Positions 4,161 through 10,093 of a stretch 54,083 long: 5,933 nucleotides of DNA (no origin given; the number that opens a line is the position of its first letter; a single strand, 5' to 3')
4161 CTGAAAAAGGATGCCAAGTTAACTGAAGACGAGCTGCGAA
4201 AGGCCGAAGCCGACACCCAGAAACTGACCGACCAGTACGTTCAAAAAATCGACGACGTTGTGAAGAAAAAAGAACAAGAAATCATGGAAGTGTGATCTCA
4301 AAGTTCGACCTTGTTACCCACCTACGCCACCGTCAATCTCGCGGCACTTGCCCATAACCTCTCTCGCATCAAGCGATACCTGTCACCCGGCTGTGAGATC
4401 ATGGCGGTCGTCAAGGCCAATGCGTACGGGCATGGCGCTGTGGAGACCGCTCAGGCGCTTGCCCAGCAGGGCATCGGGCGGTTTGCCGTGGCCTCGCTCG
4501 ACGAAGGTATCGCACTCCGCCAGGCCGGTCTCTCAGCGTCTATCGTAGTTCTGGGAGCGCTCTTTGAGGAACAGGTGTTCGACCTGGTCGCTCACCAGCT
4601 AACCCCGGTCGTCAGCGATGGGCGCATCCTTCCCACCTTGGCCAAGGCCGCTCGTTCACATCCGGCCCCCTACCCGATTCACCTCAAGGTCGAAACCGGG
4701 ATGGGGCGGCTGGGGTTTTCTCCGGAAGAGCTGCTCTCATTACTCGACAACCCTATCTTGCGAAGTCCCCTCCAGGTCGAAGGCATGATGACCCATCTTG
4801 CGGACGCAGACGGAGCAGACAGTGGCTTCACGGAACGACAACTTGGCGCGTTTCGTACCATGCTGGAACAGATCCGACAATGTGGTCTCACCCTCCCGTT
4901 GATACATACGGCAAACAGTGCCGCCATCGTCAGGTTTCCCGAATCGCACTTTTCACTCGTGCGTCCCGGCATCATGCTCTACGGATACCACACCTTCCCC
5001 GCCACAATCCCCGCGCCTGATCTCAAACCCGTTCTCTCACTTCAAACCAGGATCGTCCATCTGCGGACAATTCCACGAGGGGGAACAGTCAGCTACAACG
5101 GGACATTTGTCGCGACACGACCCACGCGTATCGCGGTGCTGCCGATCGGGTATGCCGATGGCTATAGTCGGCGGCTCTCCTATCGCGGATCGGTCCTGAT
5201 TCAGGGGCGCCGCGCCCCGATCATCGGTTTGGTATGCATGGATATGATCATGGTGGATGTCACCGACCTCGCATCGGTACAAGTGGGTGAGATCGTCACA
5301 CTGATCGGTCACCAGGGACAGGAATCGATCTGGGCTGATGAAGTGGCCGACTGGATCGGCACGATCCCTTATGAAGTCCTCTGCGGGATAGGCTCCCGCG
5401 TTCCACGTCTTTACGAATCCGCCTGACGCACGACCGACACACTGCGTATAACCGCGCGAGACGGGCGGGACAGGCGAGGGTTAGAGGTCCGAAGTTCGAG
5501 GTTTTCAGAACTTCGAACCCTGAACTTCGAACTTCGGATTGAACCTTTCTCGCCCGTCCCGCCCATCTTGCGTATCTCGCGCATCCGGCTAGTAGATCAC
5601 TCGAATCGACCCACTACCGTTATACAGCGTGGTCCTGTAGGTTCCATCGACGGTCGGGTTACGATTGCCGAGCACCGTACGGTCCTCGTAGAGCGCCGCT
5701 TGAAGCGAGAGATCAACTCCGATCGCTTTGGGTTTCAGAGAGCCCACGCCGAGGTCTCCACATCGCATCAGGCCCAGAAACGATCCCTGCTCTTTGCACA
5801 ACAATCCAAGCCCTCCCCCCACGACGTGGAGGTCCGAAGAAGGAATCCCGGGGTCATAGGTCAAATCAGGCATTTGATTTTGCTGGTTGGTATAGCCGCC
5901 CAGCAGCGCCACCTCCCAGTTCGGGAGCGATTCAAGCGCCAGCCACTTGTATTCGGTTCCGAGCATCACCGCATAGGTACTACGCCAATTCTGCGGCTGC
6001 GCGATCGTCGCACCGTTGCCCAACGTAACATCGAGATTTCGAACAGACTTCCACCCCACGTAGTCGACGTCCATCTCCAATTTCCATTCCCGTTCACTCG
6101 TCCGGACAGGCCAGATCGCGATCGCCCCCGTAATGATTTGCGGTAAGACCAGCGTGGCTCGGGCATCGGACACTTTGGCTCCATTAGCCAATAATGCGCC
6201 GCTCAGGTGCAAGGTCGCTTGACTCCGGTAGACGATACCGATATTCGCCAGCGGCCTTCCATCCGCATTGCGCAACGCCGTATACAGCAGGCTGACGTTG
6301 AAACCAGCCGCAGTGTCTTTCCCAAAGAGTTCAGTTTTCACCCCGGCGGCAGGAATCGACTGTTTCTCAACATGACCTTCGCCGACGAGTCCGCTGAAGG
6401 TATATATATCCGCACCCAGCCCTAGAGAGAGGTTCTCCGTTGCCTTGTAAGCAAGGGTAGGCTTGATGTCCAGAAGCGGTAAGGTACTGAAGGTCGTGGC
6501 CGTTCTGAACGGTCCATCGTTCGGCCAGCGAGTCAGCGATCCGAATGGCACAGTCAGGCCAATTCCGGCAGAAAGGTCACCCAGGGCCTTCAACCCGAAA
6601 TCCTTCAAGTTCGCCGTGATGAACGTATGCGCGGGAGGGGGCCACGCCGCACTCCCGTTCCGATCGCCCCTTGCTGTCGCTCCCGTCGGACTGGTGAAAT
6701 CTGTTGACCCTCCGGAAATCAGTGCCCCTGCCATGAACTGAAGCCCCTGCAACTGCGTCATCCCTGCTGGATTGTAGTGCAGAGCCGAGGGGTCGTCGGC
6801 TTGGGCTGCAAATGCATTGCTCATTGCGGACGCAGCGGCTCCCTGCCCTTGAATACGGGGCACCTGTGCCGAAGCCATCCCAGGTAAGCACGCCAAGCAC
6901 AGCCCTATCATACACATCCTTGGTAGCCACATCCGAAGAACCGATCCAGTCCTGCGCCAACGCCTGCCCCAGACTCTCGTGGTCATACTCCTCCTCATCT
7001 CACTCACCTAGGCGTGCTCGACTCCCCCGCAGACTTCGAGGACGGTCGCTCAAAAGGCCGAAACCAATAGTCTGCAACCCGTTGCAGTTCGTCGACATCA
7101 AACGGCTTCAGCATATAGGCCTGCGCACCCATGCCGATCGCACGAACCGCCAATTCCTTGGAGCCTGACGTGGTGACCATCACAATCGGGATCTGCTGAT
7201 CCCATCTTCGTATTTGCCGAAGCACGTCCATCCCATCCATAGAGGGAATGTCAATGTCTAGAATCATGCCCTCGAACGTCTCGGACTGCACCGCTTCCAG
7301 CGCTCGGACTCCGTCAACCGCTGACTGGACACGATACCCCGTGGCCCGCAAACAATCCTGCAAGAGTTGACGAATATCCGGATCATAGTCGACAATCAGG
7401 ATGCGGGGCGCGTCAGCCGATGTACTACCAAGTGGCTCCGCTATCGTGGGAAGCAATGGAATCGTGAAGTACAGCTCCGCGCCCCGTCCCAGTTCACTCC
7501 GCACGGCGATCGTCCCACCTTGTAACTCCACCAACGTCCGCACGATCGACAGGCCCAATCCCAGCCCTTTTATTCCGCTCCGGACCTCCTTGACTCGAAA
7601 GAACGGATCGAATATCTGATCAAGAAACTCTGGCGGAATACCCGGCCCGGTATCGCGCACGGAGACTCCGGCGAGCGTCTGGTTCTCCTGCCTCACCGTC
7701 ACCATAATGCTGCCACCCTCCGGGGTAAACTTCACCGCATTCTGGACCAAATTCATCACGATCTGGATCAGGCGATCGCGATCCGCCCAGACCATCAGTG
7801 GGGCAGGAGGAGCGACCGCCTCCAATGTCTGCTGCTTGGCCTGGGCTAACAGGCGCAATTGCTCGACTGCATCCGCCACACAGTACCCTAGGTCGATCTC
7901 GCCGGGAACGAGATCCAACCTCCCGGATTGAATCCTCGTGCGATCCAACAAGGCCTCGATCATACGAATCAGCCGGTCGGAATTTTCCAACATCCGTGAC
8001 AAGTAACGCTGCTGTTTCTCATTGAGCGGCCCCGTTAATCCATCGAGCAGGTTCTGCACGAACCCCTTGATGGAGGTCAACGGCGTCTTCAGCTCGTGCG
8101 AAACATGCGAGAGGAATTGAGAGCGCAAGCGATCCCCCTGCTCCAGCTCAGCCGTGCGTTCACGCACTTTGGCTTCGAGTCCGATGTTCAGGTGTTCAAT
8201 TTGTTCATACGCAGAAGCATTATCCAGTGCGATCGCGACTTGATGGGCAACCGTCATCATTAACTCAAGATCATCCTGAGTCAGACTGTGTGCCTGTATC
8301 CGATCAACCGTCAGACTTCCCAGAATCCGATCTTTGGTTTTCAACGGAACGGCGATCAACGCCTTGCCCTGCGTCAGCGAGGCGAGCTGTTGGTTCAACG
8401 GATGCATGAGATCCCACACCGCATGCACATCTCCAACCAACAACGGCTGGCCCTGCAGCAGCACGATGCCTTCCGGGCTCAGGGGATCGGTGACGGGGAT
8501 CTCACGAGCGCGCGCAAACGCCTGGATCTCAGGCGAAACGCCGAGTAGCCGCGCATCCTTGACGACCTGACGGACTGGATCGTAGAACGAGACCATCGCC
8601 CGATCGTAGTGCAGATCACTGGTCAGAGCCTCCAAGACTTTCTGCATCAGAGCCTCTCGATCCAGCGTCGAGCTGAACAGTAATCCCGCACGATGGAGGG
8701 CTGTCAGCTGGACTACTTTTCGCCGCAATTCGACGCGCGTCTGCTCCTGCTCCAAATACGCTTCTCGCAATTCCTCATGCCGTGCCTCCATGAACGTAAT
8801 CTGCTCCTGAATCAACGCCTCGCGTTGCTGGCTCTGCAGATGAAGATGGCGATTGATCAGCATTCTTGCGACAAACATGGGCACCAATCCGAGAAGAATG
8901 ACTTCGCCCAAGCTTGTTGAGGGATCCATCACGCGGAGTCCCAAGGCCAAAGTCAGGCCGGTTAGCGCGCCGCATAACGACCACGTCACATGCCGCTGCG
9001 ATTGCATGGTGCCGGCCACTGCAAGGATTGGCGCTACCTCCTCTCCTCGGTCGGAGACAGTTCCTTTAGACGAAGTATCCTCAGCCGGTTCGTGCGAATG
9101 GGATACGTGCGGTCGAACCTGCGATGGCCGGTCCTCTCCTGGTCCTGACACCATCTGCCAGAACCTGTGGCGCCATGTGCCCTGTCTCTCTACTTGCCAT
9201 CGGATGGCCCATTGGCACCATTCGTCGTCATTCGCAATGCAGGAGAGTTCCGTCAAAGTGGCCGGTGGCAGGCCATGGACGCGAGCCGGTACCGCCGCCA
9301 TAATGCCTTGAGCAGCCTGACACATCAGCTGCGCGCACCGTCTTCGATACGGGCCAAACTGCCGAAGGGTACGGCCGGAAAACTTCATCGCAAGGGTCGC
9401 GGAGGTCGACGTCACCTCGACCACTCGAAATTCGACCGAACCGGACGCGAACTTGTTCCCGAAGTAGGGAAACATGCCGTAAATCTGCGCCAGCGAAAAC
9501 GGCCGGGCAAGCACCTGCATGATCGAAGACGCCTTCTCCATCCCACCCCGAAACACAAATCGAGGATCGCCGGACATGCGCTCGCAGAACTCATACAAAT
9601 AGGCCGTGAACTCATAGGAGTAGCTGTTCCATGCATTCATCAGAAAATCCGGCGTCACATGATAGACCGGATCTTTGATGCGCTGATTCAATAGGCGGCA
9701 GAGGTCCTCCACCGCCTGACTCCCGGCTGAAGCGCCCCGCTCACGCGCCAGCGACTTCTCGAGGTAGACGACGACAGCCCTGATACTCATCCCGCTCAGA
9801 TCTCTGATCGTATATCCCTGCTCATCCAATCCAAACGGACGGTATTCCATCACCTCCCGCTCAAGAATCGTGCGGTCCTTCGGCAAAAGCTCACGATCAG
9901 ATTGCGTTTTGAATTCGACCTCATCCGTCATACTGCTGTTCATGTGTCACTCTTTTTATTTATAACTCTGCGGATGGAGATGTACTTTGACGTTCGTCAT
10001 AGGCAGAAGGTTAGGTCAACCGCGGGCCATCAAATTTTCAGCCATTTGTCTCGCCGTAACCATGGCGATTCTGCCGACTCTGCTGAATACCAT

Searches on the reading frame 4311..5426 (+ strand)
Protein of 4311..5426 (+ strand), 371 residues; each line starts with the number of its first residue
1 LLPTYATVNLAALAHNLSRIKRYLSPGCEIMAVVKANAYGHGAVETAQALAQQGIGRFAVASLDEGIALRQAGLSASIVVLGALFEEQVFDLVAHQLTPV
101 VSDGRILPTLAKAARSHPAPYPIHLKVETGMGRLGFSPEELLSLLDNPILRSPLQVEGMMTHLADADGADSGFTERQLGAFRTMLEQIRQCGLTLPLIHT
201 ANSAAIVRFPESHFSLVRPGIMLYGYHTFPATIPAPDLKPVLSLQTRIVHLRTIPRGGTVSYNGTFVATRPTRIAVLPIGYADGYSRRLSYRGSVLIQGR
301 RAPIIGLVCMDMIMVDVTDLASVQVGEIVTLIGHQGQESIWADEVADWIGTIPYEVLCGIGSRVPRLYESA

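Call 11: search_protein_families(library=pfam, proteins=[window:4311-5426:+], max_evalue=0.01)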
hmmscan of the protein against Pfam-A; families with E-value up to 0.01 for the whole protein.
window:4311-5426:+ (371 aa): 2 families
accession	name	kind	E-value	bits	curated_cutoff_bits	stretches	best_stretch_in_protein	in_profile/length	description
PF01168.26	Ala_racemase_N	-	9.1e-72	241.8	24.1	1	8-227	1-219/220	Alanine racemase, N-terminal domain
PF00842.27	Ala_racemase_C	-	5.8e-51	171.8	25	1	241-368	1-127/127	Alanine racemase, C-terminal domain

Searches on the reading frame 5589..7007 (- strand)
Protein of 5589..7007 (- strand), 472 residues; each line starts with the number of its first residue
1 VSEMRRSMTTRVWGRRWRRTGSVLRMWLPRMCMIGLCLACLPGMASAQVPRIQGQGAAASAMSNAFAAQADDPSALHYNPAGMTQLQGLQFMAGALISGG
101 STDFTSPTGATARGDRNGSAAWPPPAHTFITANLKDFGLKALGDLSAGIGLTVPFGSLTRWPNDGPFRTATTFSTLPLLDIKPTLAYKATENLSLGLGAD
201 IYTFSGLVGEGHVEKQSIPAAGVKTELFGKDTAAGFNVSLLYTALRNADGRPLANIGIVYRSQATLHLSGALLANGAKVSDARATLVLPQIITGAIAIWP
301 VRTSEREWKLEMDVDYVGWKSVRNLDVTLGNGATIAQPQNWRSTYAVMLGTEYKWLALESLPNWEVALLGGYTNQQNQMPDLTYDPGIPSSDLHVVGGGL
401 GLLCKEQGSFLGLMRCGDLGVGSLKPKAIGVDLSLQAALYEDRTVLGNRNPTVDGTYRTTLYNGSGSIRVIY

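Call 11: search_protein_families(library=pfam, proteins=[window:5589-7007:-], max_evalue=0.01)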
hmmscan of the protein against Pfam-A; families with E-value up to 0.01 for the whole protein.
window:5589-7007:- (472 aa): 1 family
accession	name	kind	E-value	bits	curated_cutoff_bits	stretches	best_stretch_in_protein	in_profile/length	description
PF03349.22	Toluene_X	-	4.2e-29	101.7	29.7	1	43-404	9-369/421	Outer membrane protein transport protein (OMPP1/FadL/TodX)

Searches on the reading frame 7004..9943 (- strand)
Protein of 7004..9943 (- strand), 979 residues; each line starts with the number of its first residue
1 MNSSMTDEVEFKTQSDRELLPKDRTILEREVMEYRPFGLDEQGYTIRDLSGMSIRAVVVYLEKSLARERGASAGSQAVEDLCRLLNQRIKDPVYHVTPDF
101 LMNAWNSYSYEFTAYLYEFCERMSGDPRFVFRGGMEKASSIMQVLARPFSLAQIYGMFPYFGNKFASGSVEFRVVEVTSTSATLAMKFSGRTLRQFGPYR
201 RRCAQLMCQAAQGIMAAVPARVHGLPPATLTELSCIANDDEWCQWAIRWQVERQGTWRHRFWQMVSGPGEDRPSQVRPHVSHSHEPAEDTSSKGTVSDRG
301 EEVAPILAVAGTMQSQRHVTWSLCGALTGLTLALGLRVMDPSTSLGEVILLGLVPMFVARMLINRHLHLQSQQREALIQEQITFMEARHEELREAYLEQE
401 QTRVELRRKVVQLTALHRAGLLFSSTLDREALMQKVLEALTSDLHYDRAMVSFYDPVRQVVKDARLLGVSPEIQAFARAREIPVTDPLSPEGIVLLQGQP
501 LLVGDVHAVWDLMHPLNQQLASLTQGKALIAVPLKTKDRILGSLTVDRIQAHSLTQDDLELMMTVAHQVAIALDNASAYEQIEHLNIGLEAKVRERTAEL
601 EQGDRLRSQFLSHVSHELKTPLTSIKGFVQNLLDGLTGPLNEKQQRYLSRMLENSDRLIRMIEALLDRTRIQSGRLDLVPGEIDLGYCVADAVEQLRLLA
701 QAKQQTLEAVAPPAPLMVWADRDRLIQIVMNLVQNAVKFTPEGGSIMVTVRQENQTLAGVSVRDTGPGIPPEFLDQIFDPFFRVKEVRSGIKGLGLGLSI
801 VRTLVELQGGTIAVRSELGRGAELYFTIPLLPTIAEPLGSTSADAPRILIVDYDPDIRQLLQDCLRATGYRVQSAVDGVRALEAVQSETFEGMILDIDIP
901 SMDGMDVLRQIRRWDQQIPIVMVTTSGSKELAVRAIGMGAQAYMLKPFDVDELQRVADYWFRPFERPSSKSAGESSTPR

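Call 11: search_protein_families(library=pfam, proteins=[window:7004-9943:-], max_evalue=0.01)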
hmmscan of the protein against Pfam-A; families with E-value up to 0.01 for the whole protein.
window:7004-9943:- (979 aa): 7 families
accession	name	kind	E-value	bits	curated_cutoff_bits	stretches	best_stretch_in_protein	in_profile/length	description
PF02518.31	HATPase_c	-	1.1e-29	103.6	26.4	1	721-830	2-109/111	Histidine kinase-, DNA gyrase B-, and HSP90-like ATPase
PF00072.30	Response_reg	-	3e-28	98.6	30.2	1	848-955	1-108/111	Response regulator receiver domain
PF00512.31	HisKA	-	3.8e-21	75.4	26.9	1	607-674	2-66/66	His Kinase A (phospho-acceptor) domain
PF01590.32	GAF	-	1.2e-15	58.7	22.4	1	428-573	1-133/133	GAF domain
PF13185.12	GAF_2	-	2e-11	44.7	28.6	1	427-574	2-136/136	GAF domain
PF13492.12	GAF_3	-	6e-08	33.6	27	1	499-575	53-129/129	GAF domain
PF03709.21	OKR_DC_1_N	-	0.0036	18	29.3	0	860-930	8-77/111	Orn/Lys/Arg decarboxylase, N-terminal domain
